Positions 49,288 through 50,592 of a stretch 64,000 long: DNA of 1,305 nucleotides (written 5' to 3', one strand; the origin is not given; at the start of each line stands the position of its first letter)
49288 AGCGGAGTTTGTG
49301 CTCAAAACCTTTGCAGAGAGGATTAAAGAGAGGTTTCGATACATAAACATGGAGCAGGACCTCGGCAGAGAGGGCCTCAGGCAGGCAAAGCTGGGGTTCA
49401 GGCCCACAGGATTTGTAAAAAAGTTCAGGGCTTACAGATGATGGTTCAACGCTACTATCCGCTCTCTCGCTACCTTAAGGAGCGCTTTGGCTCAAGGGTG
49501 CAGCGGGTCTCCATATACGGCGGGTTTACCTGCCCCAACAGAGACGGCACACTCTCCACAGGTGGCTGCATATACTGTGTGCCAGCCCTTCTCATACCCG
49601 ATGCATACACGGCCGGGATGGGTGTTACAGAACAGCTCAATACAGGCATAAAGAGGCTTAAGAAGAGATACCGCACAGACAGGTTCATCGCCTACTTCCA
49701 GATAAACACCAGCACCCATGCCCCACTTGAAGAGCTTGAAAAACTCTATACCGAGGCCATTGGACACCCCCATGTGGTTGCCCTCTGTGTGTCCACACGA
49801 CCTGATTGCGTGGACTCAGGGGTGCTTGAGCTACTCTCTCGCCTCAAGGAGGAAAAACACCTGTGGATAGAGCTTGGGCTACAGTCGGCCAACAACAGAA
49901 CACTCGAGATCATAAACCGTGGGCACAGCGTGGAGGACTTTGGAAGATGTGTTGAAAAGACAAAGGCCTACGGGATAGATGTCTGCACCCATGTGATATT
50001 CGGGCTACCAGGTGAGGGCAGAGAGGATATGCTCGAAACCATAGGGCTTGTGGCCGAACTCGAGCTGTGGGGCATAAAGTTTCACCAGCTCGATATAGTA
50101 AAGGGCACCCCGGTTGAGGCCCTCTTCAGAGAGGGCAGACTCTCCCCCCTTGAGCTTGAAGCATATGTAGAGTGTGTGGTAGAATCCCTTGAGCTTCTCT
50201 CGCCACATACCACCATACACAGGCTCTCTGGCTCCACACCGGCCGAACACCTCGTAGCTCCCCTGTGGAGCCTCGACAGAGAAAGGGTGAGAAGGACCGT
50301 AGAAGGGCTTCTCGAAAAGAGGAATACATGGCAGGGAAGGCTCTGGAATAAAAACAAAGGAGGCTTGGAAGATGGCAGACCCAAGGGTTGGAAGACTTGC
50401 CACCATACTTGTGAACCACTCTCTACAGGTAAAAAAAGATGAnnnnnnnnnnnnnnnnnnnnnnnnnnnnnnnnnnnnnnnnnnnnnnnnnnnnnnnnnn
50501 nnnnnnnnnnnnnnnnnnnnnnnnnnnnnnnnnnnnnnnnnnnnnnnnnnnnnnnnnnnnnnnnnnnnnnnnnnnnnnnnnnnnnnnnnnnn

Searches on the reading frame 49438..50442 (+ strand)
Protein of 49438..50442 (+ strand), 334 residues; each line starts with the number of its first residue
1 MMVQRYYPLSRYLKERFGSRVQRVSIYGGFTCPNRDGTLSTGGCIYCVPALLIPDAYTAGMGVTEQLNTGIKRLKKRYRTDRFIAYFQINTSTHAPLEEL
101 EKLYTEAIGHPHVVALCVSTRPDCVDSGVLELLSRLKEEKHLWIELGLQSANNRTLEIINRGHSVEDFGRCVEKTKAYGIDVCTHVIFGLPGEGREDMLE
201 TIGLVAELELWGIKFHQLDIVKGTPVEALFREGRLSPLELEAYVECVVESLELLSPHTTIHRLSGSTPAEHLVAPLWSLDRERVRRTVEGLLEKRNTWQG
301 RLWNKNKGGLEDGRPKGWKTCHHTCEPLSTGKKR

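Call 3: search_protein_families(library=pfam, proteins=[window:49438-50442:+], max_evalue=0.01)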
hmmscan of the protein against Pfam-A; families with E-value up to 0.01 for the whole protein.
window:49438-50442:+ (334 aa): 2 families
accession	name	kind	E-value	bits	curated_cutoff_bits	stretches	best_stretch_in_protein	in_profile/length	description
PF16199.10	Radical_SAM_C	-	1.1e-21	77.1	31.9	1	211-293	2-84/85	Radical_SAM C-terminal domain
PF04055.27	Radical_SAM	-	4.7e-20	72.9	29.5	1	42-204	9-165/166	Radical SAM superfamily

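Call 4: search_protein_families(library=ncbifam, proteins=[window:49438-50442:+], max_evalue=0.01)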
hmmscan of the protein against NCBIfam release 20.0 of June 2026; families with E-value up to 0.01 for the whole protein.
window:49438-50442:+ (334 aa): 33 families (the best 25 are shown)
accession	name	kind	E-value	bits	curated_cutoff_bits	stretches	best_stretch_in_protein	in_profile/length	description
TIGR01212.1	TIGR01212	equivalog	9.5e-98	327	180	1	5-303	1-300/302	tRNA modification radical SAM protein MnmL/YtqA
TIGR04013.1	B12_SAM_MJ_1487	hypoth_equivalog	1.1e-18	67.3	251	1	118-228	245-355/382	TIGR04013 family B12-binding domain/radical SAM domain-containing protein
TIGR01211.1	ELP3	subfamily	6.1e-18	64.6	350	1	87-278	168-357/522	tRNA uridine(34) 5-carboxymethylaminomethyl modification radical SAM/GNAT enzyme Elp3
NF006065.0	PRK08207.2-4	equivalog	6.3e-15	55.1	922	1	119-222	266-370/484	coproporphyrinogen III oxidase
TIGR03994.1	rSAM_HemZ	equivalog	1.4e-11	44.2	321.4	1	97-228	156-286/401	coproporphyrinogen dehydrogenase HemZ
TIGR04014.1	B12_SAM_MJ_0865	equivalog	2.1e-11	43.3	360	1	105-212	238-340/434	methyl-coenzyme M reductase glutamine C-methyltransferase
TIGR01210.1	TIGR01210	equivalog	4.6e-10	39.2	212.15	1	102-247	92-239/313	archaeosine biosynthesis radical SAM protein RaSEA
TIGR00089.1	TIGR00089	subfamily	8.8e-10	37.9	251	1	119-213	228-323/429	MiaB/RimO family radical SAM methylthiotransferase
NF006064.0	PRK08207.2-2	equivalog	1.6e-09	37.3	504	1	121-224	244-344/465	coproporphyrinogen III oxidase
NF006062.0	PRK08207.1-5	equivalog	2.3e-09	36.6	1007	1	99-224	225-349/476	coproporphyrinogen III oxidase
NF006060.0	PRK08207.1-3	equivalog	2.8e-09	36.3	653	1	101-224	228-350/477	coproporphyrinogen III oxidase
NF006066.0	PRK08207.2-5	equivalog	3.6e-09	35.8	1117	1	86-224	250-390/518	coproporphyrinogen III oxidase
TIGR01579.1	MiaB-like-C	equivalog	9.9e-09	34.9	357.05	1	119-215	228-325/416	tRNA (N(6)-L-threonylcarbamoyladenosine(37)-C(2))-methylthiotransferase MtaB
TIGR04072.2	rSAM_ladder_B12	equivalog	3.6e-08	32.5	360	1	103-228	247-370/443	lipid biosynthesis B12-binding/radical SAM protein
TIGR00539.1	hemN_rel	equivalog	2.6e-07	30.1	205.4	1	115-237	88-206/361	radical SAM family heme chaperone HemW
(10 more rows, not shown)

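Call 7: search_solved_structures(query=window:49438-50442:+, max_evalue=0.01)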
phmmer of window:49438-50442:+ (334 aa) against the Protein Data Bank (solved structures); distinct sequences matched with E-value up to 0.01: 10.
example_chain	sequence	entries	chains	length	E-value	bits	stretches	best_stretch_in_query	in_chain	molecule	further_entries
5l7l_A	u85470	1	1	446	6.2e-16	61.7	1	89-315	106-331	ELP3 family, ELP3 family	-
6ia6_A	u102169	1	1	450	6.3e-16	61.7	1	89-315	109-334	ELP3 family, ELP3 family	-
5l7j_A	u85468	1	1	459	6.3e-16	61.7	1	89-315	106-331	ELP3 family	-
6iad_A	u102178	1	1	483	9.5e-14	54.5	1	90-272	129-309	Histone acetyltransferase, ELP3 family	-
6iaz_A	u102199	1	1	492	9.9e-14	54.5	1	90-272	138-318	Histone acetyltransferase, ELP3 family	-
6ia8_A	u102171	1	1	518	1.1e-13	54.4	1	90-272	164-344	Histone acetyltransferase, ELP3 family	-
6qk7_C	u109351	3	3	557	6.9e-09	38.6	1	74-269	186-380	Elongator complex protein 3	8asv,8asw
8avg_C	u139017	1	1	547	7e-08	35.3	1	106-269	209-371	Elongator complex protein 3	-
8ptx_C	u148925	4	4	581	3.2e-07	33.1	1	110-269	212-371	Elongator complex protein 3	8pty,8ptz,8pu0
9ccb_A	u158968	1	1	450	3.5e-05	26.4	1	121-211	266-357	Radical SAM core domain-containing protein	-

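Call 23: find_homologous_proteins(query=window:49438-50442:+, max_evalue=1e-10)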
Query window:49438-50442:+ (334 aa): 5656 proteins with E <= 1e-10 among 8000 candidates; the best 120 are listed.
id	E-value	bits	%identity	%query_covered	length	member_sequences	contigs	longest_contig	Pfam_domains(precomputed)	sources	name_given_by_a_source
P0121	3.9e-211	718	98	95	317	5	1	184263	PF16199.11,PF04055.28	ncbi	-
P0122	8.6e-174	596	80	95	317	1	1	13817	PF16199.11,PF04055.28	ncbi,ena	-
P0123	9.0e-154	530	75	91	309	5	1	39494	PF16199.11,PF04055.28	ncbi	-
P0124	3.5e-116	406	61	89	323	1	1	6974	PF16199.11,PF04055.28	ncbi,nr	ncbi:MAG: TIGR01212 family radical SAM protein [Deltaproteobacteria bacterium]|nr:TIGR01212 family r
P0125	3.5e-114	400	57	92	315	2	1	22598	PF16199.11,PF04055.28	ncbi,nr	ncbi:MAG: TIGR01212 family radical SAM protein [Deltaproteobacteria bacterium]|nr:TIGR01212 family r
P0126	1.7e-112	394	55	90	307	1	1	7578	PF16199.11,PF04055.28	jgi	jgi:radical SAM protein (TIGR01212 family)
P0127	2.9e-110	387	57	90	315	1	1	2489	PF16199.11,PF04055.28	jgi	jgi:radical SAM protein (TIGR01212 family)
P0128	4.6e-110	386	56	91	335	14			PF16199.11,PF04055.28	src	-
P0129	2.5e-108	380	55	91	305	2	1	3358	PF16199.11,PF04055.28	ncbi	-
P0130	3.6e-107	377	55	89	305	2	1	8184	PF16199.11,PF04055.28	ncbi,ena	-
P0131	1.7e-106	374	55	90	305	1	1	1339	PF16199.11,PF04055.28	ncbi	-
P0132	2.2e-106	374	53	92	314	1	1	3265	PF16199.11,PF04055.28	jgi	jgi:radical SAM protein (TIGR01212 family)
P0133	3.4e-106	373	53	88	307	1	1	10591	PF16199.11,PF04055.28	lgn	-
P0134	3.4e-106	373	56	90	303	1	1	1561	PF16199.11,PF04055.28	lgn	-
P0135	1.0e-105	372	55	90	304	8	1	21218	PF16199.11,PF04055.28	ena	-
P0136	1.3e-104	368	54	90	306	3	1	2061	PF16199.11,PF04055.28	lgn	-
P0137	1.7e-104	368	56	89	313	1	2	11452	PF16199.11,PF04055.28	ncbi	ncbi:MAG: TIGR01212 family radical SAM protein [Thermodesulfobacteriota bacterium]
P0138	3.0e-103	364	56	84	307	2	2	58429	PF16199.11,PF04055.28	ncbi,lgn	ncbi:MAG: TIGR01212 family radical SAM protein [Thermodesulfobacteriota bacterium]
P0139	3.0e-103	364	55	90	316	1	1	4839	PF16199.11,PF04055.28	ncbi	-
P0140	8.6e-103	362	53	89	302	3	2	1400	PF16199.11,PF04055.28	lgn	-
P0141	6.7e-102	359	52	90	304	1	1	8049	PF16199.11,PF04055.28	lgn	-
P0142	1.0e-101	359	48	92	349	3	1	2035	PF16199.11,PF04055.28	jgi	jgi:radical SAM protein (TIGR01212 family)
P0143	2.0e-101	358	53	91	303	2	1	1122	PF16199.11,PF04055.28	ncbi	-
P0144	2.7e-101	357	53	90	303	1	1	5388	PF16199.11,PF04055.28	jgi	jgi:radical SAM protein (TIGR01212 family)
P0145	6.1e-101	356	52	90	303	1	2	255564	PF16199.11,PF04055.28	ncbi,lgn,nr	ncbi:MAG: TIGR01212 family radical SAM protein [Deltaproteobacteria bacterium]|nr:TIGR01212 family r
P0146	9.3e-101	356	52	90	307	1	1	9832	PF16199.11,PF04055.28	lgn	-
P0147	1.1e-100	355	52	91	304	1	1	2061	PF16199.11,PF04055.28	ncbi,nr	ncbi:MAG: TIGR01212 family radical SAM protein [Deltaproteobacteria bacterium]|nr:TIGR01212 family r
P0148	1.3e-100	355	52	89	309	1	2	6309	PF16199.11,PF04055.28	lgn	-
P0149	1.9e-100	355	52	92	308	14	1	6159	PF16199.11,PF04055.28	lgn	-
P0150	2.4e-100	354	53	91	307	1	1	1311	PF16199.11,PF04055.28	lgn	-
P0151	1.2e-99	352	53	90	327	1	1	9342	PF16199.11,PF04055.28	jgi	-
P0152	1.6e-99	351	51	92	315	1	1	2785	PF16199.11,PF04055.28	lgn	-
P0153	2.6e-99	351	53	90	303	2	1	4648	PF16199.11,PF04055.28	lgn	-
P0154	3.1e-99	351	52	90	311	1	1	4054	PF16199.11,PF04055.28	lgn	-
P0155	3.5e-99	350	52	91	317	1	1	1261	PF16199.11,PF04055.28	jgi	jgi:hypothetical protein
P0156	5.6e-99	350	50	92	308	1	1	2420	PF16199.11,PF04055.28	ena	-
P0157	8.9e-99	349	51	88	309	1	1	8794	PF16199.11,PF04055.28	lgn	-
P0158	2.7e-98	347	51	88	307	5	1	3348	PF16199.11,PF04055.28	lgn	-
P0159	1.0e-97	346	51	92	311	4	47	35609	PF16199.11,PF04055.28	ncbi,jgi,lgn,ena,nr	ncbi:MAG: TIGR01212 family radical SAM protein [Deltaproteobacteria bacterium GWC2_42_51]|nr:MAG: TI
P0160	1.9e-97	345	53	90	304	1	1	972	PF16199.11,PF04055.28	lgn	-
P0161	5.3e-97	343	51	90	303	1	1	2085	PF16199.11,PF04055.28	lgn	-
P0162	8.1e-97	343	49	90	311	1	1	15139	PF16199.11,PF04055.28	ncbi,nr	ncbi:MAG: TIGR01212 family radical SAM protein [Deltaproteobacteria bacterium]|nr:TIGR01212 family r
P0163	9.7e-97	342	52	88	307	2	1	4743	PF16199.11,PF04055.28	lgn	-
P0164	1.2e-96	342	50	90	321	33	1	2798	PF16199.11,PF04055.28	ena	-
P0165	1.4e-96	342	49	90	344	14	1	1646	PF16199.11,PF04055.28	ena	-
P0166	2.1e-96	341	49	92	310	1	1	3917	PF16199.11,PF04055.28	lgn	-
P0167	3.9e-96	340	49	90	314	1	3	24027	PF16199.11,PF04055.28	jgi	-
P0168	5.6e-96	340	52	92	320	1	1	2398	PF16199.11,PF04055.28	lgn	-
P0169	6.4e-96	340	50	90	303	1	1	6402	PF16199.11,PF04055.28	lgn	-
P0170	7.1e-96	339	50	90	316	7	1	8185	PF16199.11,PF04055.28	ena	-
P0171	8.5e-96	339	49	91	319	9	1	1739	PF16199.11,PF04055.28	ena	-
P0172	1.1e-95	339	51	90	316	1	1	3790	PF16199.11,PF04055.28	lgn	-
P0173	1.1e-95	339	50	90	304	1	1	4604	PF16199.11,PF04055.28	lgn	-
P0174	1.6e-95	338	50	90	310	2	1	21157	PF16199.11,PF04055.28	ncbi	-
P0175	2.6e-95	338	50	92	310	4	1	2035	PF16199.11,PF04055.28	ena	-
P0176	2.9e-95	337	49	89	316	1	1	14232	PF16199.11,PF04055.28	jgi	jgi:radical SAM protein (TIGR01212 family)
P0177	3.5e-95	337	52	88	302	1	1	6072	PF16199.11,PF04055.28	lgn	-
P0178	6.9e-95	336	49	89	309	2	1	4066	PF16199.11,PF04055.28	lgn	-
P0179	1.3e-94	335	49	90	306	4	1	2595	PF16199.11,PF04055.28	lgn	-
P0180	1.4e-94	335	49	90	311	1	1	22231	PF16199.11,PF04055.28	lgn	-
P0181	1.5e-94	335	48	92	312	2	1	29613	PF16199.11,PF04055.28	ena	-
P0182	2.1e-94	335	50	90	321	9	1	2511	PF16199.11,PF04055.28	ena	-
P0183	3.0e-94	334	50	92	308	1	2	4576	PF16199.11,PF04055.28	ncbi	ncbi:MAG: TIGR01212 family radical SAM protein [Thermodesulfobacteriota bacterium]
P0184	3.2e-94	334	50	91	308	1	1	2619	PF16199.11,PF04055.28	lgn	-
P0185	3.2e-94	334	52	89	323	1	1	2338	PF16199.11,PF04055.28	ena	-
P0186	3.9e-94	334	51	90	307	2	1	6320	PF16199.11,PF04055.28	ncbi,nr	ncbi:MAG: TIGR01212 family radical SAM protein [Deltaproteobacteria bacterium]|nr:TIGR01212 family r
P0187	4.7e-94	333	49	90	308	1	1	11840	PF16199.11,PF04055.28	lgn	-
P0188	5.4e-94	333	49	90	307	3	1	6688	PF16199.11,PF04055.28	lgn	-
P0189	7.5e-94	333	48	91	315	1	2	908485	PF16199.11,PF04055.28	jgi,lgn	jgi:radical SAM protein (TIGR01212 family)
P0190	8.4e-94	333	49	90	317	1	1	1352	PF16199.11,PF04055.28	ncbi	-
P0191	1.0e-93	332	50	88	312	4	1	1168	PF16199.11,PF04055.28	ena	-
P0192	1.1e-93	332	50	90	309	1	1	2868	PF16199.11,PF04055.28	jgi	jgi:radical SAM protein (TIGR01212 family)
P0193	1.4e-93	332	50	90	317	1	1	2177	PF16199.11,PF04055.28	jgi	jgi:hypothetical protein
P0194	1.4e-93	332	49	87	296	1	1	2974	PF16199.11,PF04055.28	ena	-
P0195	1.6e-93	332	51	90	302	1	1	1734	PF16199.11,PF04055.28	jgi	-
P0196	1.7e-93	332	50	91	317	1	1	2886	PF16199.11,PF04055.28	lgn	-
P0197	1.8e-93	332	50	90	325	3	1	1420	PF16199.11,PF04055.28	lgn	-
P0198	2.1e-93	331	49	90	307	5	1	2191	PF16199.11,PF04055.28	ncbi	-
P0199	4.3e-93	330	49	92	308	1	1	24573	PF16199.11,PF04055.28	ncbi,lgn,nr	ncbi:MAG: TIGR01212 family radical SAM protein [Deltaproteobacteria bacterium]|nr:TIGR01212 family r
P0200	4.5e-93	330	49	90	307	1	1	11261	PF16199.11,PF04055.28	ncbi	-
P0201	6.6e-93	330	51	90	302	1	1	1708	PF16199.11,PF04055.28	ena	-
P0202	1.2e-92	329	48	90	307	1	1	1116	PF16199.11,PF04055.28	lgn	-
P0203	1.9e-92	328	48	88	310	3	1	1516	PF16199.11,PF04055.28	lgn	-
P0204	4.4e-92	327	48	90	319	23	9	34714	PF16199.11,PF04055.28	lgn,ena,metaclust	metaclust:\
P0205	4.5e-92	327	50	90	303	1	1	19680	PF16199.11,PF04055.28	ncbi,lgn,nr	ncbi:MAG: TIGR01212 family radical SAM protein [Deltaproteobacteria bacterium]|nr:TIGR01212 family r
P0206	4.9e-92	327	48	89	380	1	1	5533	PF16199.11,PF04055.28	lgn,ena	-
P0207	5.2e-92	327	48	91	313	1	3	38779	PF16199.11,PF04055.28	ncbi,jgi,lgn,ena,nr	ncbi:MAG: TIGR01212 family radical SAM protein [Deltaproteobacteria bacterium GWC2_42_11]|nr:MAG: TI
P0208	8.8e-92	326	50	92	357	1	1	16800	PF16199.11,PF04055.28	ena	-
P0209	9.1e-92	326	48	83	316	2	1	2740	PF16199.11,PF04055.28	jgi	jgi:radical SAM protein (TIGR01212 family)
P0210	1.1e-91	326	49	90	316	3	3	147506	PF16199.11,PF04055.28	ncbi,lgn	-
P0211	1.7e-91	325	49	90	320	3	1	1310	PF16199.11,PF04055.28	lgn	-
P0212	1.7e-91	325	48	90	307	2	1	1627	PF16199.11,PF04055.28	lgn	-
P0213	1.8e-91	325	47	90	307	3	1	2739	PF16199.11,PF04055.28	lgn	-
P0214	1.9e-91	325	47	93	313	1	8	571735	PF16199.11,PF04055.28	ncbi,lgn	-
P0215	2.0e-91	325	47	90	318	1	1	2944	PF16199.11,PF04055.28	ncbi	-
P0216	2.5e-91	325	50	88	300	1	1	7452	PF16199.11,PF04055.28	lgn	-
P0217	2.5e-91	325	41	90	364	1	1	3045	PF16199.11,PF04055.28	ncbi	-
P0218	2.9e-91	324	51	89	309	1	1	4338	PF16199.11,PF04055.28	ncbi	ncbi:MAG: TIGR01212 family radical SAM protein [Thermodesulfobacteriota bacterium]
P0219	4.3e-91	324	48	88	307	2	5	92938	PF16199.11,PF04055.28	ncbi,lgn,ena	ncbi:MAG: TIGR01212 family radical SAM protein [Deltaproteobacteria bacterium]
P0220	4.7e-91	324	49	90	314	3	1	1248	PF16199.11,PF04055.28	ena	-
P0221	4.8e-91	324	47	95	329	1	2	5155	PF16199.11,PF04055.28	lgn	-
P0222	6.5e-91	323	47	90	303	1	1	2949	PF16199.11,PF04055.28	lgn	-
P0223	9.4e-91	323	53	82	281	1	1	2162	PF16199.11,PF04055.28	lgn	-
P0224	9.5e-91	323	50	88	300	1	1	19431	PF16199.11,PF04055.28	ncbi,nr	ncbi:MAG: TIGR01212 family radical SAM protein [Deltaproteobacteria bacterium]|nr:TIGR01212 family r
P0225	2.5e-90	321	50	88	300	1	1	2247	PF16199.11,PF04055.28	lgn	-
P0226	3.1e-90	321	50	88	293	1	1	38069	PF16199.11,PF04055.28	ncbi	-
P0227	4.2e-90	320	48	91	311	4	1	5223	PF16199.11,PF04055.28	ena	-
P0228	4.4e-90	320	50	90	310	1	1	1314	PF16199.11,PF04055.28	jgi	-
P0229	5.1e-90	320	50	91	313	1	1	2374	PF16199.11,PF04055.28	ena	-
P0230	8.4e-90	319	47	89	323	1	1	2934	PF16199.11,PF04055.28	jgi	jgi:radical SAM protein (TIGR01212 family)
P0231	8.5e-90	319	48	89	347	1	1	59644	PF16199.11,PF04055.28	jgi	jgi:radical SAM protein (TIGR01212 family)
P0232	1.0e-89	319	47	90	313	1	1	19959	PF16199.11,PF04055.28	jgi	jgi:hypothetical protein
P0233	1.2e-89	319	45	90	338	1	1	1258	PF16199.11,PF04055.28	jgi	jgi:radical SAM protein (TIGR01212 family)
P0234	3.3e-89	318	49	90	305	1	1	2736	PF16199.11,PF04055.28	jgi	jgi:radical SAM protein (TIGR01212 family)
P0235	3.9e-89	317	47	95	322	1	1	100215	PF16199.11,PF04055.28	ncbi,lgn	-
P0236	4.5e-89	317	47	91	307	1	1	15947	PF16199.11,PF04055.28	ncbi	-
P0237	4.6e-89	317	48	91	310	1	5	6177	PF16199.11,PF04055.28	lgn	-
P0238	5.7e-89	317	50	90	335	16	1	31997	PF16199.11,PF04055.28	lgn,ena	-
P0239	7.2e-89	316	49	90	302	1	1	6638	PF16199.11,PF04055.28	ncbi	-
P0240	7.5e-89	316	48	88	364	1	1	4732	PF16199.11,PF04055.28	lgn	-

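Call 28: find_related_loci(query=A2, collection=metagenome_contigs, flank=4000)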
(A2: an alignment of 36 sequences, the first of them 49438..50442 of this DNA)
Query A2 (334 aa) in metagenome_contigs; peptide patterns used: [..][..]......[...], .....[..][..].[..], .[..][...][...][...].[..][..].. (x = any residue, [..] = any of these).
600 stretches matched a pattern (row limit reached: there are more); 576 encode a relative of the query (tblastn E <= 1e-3); the best 80 are kept; 80 distinct loci.
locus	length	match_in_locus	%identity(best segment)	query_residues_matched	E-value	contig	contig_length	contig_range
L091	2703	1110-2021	51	1-305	5e-105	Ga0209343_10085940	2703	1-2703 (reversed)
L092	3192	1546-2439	46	4-301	7e-95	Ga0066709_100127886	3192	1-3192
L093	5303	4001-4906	45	4-305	7e-90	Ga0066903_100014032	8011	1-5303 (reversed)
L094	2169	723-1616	45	4-301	7e-92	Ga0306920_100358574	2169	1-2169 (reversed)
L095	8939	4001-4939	43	5-317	5e-88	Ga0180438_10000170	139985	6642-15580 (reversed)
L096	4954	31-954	44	4-300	1e-87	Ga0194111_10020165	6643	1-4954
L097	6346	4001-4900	46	3-301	1e-87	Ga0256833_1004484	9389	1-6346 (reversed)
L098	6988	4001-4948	44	4-317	7e-86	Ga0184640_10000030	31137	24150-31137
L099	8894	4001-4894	46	6-305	5e-85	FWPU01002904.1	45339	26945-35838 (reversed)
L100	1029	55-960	42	4-304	8e-93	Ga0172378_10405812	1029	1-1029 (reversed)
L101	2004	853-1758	42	4-305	1e-88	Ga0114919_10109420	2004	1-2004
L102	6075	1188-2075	43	5-300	9e-84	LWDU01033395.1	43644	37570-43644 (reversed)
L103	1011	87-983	43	5-302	2e-91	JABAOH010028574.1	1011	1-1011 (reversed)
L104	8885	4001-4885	44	6-300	1e-83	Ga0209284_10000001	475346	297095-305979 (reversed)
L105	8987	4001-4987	40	5-327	4e-83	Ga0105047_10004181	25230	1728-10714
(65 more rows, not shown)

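Call 64: find_encoding_contigs(protein=P0125, flank=5000, max_places=1)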
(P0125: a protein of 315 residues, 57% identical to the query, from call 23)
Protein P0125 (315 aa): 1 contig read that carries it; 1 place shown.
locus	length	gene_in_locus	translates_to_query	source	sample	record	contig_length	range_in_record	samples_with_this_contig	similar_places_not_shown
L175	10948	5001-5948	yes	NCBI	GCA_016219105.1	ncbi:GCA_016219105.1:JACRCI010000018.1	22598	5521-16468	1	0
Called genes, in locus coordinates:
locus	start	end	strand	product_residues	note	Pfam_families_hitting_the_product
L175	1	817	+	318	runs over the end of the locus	PF22335:Cas10-Cmr2_palm2 (faint), PF00990:GGDEF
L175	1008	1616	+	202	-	PF01909:NTP_transf_2 (weak), PF18765:Polbeta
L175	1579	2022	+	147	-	PF05168:HEPN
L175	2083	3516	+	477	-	PF05833:NFACT_N, PF05670:NFACT-R_1, PF18297:NFACT-R_2 (weak)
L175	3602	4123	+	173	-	PF02566:OsmC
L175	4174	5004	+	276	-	PF09924:LPG_synthase_C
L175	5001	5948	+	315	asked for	PF04055:Radical_SAM, PF16199:Radical_SAM_C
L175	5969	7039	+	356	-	PF02073:Peptidase_M29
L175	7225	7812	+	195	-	PF13580:SIS_2, PF01380:SIS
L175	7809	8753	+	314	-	-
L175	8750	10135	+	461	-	PF00206:Lyase_1, PF14698:ASL_C2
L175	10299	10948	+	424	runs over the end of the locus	PF00278:Orn_DAP_Arg_deC, PF02784:Orn_Arg_deC_N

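Call 65: find_encoding_contigs(protein=P0138, flank=5000, max_places=1)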
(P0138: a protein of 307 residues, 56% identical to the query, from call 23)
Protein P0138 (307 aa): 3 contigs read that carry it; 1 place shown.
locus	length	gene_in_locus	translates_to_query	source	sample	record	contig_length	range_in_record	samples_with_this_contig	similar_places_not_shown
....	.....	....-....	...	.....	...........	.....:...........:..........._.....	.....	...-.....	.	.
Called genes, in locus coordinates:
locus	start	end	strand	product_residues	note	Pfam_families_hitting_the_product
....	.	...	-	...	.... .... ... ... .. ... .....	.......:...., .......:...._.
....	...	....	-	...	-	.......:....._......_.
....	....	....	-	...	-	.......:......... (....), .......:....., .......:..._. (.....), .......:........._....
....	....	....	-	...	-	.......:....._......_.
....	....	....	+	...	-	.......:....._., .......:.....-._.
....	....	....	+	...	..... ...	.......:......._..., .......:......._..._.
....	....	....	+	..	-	-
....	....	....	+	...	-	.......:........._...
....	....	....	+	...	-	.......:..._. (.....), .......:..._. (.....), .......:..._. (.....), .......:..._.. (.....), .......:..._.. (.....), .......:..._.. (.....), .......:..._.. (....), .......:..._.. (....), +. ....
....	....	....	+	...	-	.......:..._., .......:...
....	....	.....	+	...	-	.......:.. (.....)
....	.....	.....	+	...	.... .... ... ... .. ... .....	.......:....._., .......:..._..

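Call 66: find_encoding_contigs(protein=P0135, flank=5000, max_places=1)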
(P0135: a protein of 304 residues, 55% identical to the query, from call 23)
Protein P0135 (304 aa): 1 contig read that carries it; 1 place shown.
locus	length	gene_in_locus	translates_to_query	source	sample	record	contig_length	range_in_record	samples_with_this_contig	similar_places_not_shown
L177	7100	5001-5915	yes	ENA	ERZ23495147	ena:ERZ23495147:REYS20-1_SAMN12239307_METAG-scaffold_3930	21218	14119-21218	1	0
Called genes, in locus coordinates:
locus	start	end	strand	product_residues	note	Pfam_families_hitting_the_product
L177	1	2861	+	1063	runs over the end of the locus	-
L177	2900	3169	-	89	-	-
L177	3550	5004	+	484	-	PF05833:NFACT_N, PF05670:NFACT-R_1, PF18297:NFACT-R_2 (weak)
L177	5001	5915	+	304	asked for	PF04055:Radical_SAM, PF16199:Radical_SAM_C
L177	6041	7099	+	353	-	?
